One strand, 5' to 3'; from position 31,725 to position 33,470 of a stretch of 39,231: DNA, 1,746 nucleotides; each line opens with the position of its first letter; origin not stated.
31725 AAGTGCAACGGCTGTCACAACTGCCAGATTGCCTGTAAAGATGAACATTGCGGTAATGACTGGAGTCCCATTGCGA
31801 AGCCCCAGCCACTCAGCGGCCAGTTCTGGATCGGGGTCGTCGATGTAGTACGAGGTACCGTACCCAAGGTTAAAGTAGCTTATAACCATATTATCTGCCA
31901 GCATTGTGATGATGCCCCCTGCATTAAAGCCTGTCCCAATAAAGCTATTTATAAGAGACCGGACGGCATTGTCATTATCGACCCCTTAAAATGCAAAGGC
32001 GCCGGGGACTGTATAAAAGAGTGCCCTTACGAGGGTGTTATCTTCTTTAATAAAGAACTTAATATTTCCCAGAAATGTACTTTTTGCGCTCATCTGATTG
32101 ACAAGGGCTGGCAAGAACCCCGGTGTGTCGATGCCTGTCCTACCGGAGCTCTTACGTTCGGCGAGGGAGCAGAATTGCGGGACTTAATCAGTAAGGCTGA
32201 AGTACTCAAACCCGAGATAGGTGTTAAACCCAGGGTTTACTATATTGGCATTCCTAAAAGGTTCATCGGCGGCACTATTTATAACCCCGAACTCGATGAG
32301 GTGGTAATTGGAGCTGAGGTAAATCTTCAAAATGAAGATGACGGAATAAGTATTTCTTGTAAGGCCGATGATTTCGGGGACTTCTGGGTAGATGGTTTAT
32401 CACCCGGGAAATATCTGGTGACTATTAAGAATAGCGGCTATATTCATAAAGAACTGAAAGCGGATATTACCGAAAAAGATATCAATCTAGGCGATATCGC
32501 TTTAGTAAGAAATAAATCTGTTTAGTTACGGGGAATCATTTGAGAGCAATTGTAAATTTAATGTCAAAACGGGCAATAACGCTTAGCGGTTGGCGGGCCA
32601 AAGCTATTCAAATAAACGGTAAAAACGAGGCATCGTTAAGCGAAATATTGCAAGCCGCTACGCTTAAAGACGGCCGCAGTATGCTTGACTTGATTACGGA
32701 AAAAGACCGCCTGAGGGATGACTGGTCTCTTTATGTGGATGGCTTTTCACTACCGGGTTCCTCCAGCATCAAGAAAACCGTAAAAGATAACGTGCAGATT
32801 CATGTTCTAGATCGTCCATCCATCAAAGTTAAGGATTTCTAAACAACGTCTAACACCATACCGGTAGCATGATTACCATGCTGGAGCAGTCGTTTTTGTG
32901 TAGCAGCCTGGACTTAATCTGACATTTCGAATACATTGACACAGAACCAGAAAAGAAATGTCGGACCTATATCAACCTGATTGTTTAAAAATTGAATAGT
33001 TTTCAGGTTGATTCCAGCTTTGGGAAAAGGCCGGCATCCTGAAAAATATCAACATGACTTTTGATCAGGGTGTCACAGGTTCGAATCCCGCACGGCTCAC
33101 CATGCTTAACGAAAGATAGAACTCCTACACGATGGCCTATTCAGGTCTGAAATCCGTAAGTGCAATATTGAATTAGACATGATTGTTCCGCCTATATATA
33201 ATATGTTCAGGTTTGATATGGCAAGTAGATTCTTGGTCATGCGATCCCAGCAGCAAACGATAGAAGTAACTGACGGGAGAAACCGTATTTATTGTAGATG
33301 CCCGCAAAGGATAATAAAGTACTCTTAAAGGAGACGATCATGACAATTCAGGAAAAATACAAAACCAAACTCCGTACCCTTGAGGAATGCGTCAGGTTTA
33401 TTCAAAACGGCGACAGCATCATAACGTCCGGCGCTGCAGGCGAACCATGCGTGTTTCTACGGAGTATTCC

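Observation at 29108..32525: Second, strongly diverged transhydroxylase-like alpha/beta pair: same Mo-ligand motif, remodelled surroundings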

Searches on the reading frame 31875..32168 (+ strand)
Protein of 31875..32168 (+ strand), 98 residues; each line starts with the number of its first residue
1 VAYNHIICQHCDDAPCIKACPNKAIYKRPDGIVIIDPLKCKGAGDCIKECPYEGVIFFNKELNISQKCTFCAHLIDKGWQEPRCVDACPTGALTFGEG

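Call 103: search_solved_structures(query=window:31875-32168:+, show_alignments=5, max_evalue=1e-8)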
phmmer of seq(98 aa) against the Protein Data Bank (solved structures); distinct sequences matched with E-value up to 1e-8: 14.
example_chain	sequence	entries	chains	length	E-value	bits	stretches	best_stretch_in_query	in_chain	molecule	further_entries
4v4c_B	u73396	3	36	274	1.5e-23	86.2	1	3-90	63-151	Pyrogallol hydroxytransferase small subunit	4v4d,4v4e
2vpw_B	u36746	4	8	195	6.1e-21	77.8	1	7-97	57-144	NRFC PROTEIN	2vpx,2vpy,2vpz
6cz7_B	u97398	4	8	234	1e-19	73.8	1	3-60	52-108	4Fe-4S ferredoxin, iron-sulfur binding domain protein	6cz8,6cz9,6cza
2ivf_B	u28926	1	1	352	4.3e-17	65.4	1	7-96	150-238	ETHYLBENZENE DEHYDROGENASE BETA-SUBUNIT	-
4ydd_B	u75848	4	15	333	8.7e-17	64.4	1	6-93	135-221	DMSO reductase family type II enzyme, iron-sulfur subunit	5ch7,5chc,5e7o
1kqf_B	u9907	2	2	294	1.2e-16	63.9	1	8-96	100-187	FORMATE DEHYDROGENASE, NITRATE-INDUCIBLE, IRON-SULFUR SUBUNIT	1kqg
1q16_B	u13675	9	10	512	6e-16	61.7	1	5-88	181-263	Respiratory nitrate reductase 1 beta chain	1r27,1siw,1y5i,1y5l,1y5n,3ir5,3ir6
1y4z_B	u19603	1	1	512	6.6e-16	61.6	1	5-88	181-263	Respiratory nitrate reductase 1 beta chain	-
3egw_B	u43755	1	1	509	6.6e-16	61.6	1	5-88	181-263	Respiratory nitrate reductase 1 beta chain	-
7b04_A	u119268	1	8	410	4.2e-15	59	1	3-88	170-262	Nitrite oxidoreductase subunit B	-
7qv7_A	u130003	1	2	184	1.8e-10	44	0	6-63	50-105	Hydrogen dependent carbon dioxide reductase subunit HycB3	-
9mqx_E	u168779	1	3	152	2.7e-10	43.5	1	6-95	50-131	Fe-S-cluster-containing hydrogenase subunit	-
9vap_B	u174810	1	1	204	5.5e-10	42.5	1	6-74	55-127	4Fe-4S dicluster domain-containing protein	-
7qv7_B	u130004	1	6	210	6.2e-09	39.1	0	6-55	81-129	Hydrogen dependent carbon dioxide reductase subunit HycB4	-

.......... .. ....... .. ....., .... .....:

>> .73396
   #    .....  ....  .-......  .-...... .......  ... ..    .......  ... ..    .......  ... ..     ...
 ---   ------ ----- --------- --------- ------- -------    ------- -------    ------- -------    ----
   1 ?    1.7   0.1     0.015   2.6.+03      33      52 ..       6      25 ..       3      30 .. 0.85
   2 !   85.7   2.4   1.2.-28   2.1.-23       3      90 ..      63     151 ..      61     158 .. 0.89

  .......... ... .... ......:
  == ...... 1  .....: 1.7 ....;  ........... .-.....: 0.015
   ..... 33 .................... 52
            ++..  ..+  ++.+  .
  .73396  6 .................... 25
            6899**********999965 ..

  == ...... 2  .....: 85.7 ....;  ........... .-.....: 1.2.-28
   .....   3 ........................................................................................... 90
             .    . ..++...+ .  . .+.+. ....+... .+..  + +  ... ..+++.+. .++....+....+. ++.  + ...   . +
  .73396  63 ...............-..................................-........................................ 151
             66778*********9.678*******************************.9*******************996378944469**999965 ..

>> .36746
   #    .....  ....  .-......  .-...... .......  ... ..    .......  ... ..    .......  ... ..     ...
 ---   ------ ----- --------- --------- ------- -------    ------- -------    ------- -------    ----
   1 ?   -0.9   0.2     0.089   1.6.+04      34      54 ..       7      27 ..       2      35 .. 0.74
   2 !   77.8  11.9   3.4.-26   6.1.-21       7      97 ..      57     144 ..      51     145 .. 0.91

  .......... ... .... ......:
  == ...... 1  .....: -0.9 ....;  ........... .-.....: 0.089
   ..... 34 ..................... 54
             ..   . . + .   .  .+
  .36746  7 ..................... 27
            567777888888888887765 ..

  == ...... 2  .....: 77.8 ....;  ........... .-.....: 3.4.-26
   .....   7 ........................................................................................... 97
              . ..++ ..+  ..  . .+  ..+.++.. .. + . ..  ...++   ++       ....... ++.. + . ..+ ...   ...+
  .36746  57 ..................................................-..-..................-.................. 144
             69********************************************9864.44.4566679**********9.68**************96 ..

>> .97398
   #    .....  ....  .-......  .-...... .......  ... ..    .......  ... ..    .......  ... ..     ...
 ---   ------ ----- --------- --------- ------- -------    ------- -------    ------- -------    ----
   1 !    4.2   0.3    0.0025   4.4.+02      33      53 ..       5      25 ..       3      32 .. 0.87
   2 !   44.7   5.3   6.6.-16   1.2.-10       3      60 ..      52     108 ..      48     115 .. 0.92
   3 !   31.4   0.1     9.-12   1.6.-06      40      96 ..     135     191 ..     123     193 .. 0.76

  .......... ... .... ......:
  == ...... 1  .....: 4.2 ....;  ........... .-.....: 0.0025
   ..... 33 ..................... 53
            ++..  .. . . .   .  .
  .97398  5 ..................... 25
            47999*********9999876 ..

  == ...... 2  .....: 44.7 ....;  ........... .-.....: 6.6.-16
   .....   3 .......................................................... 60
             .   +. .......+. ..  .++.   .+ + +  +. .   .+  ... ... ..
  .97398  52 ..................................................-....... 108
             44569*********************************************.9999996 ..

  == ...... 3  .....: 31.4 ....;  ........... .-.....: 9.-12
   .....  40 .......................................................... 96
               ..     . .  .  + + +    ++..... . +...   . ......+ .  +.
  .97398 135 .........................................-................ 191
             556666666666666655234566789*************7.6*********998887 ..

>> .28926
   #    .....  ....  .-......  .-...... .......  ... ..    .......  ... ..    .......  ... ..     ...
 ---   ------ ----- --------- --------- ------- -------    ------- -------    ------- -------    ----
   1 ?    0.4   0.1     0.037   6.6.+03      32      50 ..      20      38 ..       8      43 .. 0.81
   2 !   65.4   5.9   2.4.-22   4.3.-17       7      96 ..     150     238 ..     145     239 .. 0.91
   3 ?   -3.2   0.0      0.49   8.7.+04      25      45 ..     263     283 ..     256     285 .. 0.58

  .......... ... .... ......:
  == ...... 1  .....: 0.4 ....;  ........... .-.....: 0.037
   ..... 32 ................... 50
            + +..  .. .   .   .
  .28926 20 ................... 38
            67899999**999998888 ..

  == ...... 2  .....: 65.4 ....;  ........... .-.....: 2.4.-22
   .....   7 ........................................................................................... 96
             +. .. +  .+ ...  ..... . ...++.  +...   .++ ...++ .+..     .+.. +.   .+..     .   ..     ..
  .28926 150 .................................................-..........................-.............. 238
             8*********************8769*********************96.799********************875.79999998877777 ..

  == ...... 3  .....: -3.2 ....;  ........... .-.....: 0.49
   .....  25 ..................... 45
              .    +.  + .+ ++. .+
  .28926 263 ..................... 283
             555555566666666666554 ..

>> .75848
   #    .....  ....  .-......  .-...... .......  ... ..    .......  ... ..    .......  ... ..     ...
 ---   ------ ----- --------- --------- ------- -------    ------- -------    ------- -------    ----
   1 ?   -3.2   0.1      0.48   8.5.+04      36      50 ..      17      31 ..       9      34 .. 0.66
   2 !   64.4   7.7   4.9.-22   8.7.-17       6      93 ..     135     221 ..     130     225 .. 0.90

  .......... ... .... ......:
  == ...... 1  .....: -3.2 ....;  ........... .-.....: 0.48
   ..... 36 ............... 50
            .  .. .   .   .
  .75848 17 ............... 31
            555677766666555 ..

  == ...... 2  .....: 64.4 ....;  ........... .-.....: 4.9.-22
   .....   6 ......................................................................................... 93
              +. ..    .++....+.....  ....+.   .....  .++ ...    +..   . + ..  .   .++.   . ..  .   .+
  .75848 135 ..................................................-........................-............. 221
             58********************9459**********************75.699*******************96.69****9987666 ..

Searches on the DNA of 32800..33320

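Call 94: search_rna_families(source=window, start=32800, end=33320, threshold=evalue, max_evalue=1, show_alignments=1)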
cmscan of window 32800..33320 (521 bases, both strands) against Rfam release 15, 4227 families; matches with E-value up to 1: 0.
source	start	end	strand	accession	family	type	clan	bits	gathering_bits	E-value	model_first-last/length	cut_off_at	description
